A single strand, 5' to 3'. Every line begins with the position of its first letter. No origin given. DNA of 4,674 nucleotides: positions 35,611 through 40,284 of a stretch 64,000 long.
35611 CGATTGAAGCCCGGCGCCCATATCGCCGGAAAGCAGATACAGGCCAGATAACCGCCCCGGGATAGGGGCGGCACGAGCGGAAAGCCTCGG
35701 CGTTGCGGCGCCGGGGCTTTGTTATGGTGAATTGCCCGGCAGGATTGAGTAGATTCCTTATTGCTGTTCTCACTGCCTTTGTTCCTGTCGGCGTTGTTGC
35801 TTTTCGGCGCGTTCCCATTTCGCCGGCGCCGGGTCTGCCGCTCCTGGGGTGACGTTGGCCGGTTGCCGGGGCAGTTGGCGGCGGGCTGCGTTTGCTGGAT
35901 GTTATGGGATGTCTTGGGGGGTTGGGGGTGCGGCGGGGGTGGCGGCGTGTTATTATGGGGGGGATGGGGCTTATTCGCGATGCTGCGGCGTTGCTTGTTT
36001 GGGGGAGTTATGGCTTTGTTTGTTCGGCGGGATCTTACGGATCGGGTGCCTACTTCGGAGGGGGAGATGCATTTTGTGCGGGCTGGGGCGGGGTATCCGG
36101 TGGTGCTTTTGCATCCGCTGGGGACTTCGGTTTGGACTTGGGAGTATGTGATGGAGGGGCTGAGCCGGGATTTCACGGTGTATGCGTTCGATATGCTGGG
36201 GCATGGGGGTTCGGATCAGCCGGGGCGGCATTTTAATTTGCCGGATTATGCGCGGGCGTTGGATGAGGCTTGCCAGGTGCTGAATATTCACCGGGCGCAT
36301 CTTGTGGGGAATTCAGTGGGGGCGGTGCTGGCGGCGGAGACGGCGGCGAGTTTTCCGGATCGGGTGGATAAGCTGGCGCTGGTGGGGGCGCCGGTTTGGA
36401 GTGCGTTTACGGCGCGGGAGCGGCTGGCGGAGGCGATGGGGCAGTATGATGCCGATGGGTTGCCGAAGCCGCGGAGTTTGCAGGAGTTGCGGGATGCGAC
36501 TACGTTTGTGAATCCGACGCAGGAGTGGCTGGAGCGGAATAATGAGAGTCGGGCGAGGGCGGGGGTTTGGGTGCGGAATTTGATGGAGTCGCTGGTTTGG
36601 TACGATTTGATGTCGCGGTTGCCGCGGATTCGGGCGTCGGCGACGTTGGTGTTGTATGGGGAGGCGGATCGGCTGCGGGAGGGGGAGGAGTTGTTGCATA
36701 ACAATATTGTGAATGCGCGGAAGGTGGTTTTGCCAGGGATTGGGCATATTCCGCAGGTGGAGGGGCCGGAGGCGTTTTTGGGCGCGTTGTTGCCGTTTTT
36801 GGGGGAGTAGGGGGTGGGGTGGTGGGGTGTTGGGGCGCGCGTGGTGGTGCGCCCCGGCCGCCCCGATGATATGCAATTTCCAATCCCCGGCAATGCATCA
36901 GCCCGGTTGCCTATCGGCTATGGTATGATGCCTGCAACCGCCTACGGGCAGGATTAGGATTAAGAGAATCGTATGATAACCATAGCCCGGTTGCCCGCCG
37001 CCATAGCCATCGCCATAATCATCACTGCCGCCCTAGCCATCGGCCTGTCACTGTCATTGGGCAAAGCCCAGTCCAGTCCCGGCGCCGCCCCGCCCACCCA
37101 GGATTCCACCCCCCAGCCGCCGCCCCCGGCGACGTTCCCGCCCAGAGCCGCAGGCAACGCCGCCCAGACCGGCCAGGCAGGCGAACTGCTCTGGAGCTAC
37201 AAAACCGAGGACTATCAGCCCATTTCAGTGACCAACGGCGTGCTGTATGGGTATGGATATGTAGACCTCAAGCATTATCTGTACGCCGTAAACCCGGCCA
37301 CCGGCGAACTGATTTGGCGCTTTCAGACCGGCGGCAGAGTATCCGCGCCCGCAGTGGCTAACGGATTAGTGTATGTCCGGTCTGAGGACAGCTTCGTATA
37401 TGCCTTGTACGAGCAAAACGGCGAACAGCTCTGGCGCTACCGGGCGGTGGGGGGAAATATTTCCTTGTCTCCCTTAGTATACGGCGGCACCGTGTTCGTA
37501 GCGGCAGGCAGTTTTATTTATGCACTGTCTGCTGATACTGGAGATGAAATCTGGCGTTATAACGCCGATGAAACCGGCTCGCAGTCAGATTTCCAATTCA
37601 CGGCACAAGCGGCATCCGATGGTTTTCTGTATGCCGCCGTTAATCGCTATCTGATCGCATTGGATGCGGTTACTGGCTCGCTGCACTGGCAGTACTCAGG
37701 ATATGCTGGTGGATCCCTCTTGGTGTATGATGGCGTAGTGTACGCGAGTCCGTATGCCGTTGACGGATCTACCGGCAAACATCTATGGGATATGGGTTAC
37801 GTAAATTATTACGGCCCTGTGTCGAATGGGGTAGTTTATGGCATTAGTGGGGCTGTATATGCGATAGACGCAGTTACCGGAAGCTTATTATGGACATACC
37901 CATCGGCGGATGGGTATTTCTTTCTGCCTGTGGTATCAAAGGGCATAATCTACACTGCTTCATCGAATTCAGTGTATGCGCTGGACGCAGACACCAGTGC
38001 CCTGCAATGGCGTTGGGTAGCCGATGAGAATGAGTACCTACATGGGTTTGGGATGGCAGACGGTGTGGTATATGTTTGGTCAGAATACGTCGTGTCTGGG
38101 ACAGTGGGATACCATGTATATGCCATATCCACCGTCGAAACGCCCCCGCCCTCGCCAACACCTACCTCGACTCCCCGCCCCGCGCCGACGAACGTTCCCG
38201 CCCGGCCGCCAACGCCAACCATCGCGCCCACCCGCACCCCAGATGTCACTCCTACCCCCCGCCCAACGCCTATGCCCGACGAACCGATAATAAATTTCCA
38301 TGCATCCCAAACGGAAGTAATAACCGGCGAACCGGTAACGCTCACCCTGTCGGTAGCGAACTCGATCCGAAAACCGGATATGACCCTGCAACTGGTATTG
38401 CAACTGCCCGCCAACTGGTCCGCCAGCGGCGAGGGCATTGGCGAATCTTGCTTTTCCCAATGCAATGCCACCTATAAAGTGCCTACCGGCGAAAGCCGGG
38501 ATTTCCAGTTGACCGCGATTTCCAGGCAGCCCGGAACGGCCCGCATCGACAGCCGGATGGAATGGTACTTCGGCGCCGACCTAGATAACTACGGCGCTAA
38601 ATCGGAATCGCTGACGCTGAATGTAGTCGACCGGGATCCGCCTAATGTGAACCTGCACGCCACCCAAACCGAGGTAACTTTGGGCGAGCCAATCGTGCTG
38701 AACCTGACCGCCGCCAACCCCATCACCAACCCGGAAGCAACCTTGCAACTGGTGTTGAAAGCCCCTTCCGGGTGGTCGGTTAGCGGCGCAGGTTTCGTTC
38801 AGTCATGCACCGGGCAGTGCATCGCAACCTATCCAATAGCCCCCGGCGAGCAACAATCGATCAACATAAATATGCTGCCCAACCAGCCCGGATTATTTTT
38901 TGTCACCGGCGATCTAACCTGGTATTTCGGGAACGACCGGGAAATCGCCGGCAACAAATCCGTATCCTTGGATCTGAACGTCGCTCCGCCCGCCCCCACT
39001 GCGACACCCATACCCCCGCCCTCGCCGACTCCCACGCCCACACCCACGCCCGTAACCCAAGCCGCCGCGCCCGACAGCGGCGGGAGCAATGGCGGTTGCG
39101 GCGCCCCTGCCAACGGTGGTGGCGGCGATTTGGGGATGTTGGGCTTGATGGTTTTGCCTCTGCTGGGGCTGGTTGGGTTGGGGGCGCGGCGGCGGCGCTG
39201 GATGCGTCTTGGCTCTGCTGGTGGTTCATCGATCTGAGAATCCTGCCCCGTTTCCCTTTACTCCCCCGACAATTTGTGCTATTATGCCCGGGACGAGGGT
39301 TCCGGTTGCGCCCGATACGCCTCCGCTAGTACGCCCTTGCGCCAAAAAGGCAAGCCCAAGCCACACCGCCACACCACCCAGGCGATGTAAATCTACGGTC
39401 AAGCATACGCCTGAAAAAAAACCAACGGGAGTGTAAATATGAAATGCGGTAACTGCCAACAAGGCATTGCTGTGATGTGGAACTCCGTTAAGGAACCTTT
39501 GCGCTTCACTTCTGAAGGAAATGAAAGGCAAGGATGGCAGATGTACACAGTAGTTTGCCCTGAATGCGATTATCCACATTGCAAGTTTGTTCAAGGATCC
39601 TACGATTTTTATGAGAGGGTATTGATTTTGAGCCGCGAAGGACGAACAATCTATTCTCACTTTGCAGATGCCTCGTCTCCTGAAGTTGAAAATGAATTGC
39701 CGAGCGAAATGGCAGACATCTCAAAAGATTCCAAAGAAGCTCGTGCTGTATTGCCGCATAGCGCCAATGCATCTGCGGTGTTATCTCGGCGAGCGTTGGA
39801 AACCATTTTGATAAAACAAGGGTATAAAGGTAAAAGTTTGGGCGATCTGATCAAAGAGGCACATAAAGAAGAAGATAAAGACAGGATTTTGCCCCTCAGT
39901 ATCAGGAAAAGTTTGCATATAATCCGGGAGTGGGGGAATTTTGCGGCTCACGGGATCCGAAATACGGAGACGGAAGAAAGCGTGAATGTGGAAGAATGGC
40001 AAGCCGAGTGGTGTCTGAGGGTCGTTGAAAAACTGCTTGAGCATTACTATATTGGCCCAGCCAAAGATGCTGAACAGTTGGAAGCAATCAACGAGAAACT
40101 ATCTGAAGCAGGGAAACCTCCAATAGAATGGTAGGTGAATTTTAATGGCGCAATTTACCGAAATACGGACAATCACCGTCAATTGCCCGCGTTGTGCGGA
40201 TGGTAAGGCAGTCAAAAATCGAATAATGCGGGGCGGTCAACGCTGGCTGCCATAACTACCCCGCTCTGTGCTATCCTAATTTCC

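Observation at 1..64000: Two almost mutually exclusive codon dialects determined by gene orientation relative to the skew flip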

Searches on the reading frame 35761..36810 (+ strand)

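Call 11: search_protein_families(library=pfam, proteins=[window:35761-36810:+])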
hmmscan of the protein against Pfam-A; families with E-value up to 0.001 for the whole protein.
window:35761-36810:+ (349 aa): 3 families
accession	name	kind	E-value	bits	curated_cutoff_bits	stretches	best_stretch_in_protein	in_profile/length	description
PF00561.26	Abhydrolase_1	-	6.6e-26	91.9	25.8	1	112-336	1-245/245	alpha/beta hydrolase fold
PF12697.13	Abhydrolase_6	-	2.2e-20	74.7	26.3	1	114-340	1-215/217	Alpha/beta hydrolase family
PF12146.15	Hydrolase_4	-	1.7e-12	47.6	27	1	114-307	7-206/239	Serine aminopeptidase, S33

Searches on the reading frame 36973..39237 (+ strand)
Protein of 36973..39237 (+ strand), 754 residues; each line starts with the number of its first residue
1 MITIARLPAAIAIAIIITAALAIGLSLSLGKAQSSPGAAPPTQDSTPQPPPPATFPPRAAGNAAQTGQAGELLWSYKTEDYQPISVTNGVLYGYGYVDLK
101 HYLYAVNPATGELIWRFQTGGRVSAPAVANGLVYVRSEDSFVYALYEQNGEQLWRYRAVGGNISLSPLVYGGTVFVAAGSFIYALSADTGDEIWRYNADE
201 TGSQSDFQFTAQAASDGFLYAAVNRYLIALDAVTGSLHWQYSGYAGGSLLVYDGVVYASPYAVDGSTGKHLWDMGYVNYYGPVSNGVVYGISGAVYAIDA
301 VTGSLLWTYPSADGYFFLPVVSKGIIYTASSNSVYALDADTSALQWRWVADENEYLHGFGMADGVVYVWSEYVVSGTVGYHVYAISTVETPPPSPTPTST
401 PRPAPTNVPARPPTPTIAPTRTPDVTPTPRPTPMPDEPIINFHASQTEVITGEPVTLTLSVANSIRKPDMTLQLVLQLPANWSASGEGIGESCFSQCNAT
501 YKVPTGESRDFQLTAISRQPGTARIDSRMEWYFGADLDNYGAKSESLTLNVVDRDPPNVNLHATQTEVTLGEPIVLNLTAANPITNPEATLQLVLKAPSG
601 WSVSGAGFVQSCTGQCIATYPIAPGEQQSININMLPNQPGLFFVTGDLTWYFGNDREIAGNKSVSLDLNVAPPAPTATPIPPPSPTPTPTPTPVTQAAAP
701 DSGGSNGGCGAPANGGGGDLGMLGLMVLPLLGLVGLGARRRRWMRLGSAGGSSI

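Call 11: search_protein_families(library=pfam, proteins=[window:36973-39237:+])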
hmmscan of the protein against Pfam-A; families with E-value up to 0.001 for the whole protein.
window:36973-39237:+ (754 aa): 7 families
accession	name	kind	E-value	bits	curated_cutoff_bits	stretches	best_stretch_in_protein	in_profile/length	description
PF13360.13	PQQ_2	-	5.7e-34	118.2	27.6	3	69-207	12-155/233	Outer membrane protein assembly factor BamB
PF13570.13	Beta-prop_ACSF4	-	1.6e-23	84.1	133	1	70-253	39-213/329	Beta-alanine-activating enzyme, beta-propeller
PF01011.28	PQQ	-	2.9e-16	59.8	26.7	1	164-310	50-207/595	Glucose/ethanol/alcohol dehydrogenase, beta-propeller domain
PF10633.15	NPCBM_assoc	-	4.1e-07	30.5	24.4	0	451-485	3-39/78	NPCBM-associated, NEW3 domain of alpha-galactosidase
PF00927.28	Transglut_C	-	3.2e-05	24.5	26.6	0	568-641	11-81/106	Transglutaminase family, C-terminal ig like domain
PF23643.1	TRAPPC13_C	-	6.2e-05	23.5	27.9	0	448-525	3-71/95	Trafficking protein particle complex subunit 13, C-terminal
PF25293.1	Beta-prop_EMC1_N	-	0.00016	21.8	34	0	104-215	44-163/219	EMC1 N-terminal beta-propeller domain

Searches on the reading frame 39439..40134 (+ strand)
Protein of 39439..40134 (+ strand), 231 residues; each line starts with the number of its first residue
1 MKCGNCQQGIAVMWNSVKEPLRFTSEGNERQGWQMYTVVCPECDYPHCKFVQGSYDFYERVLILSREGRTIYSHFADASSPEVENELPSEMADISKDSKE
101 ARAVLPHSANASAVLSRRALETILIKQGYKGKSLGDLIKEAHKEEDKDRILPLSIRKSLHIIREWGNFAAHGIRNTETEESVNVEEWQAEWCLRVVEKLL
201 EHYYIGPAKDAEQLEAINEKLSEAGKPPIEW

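Call 12: search_protein_families(library=pfam, proteins=[window:39439-40134:+])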
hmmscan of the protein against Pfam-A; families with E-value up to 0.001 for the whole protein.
window:39439-40134:+ (231 aa): 1 family
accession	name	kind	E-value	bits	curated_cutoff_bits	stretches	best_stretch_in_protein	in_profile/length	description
PF13643.11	DUF4145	-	3.6e-13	49.8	23.1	1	99-180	1-79/88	Domain of unknown function (DUF4145)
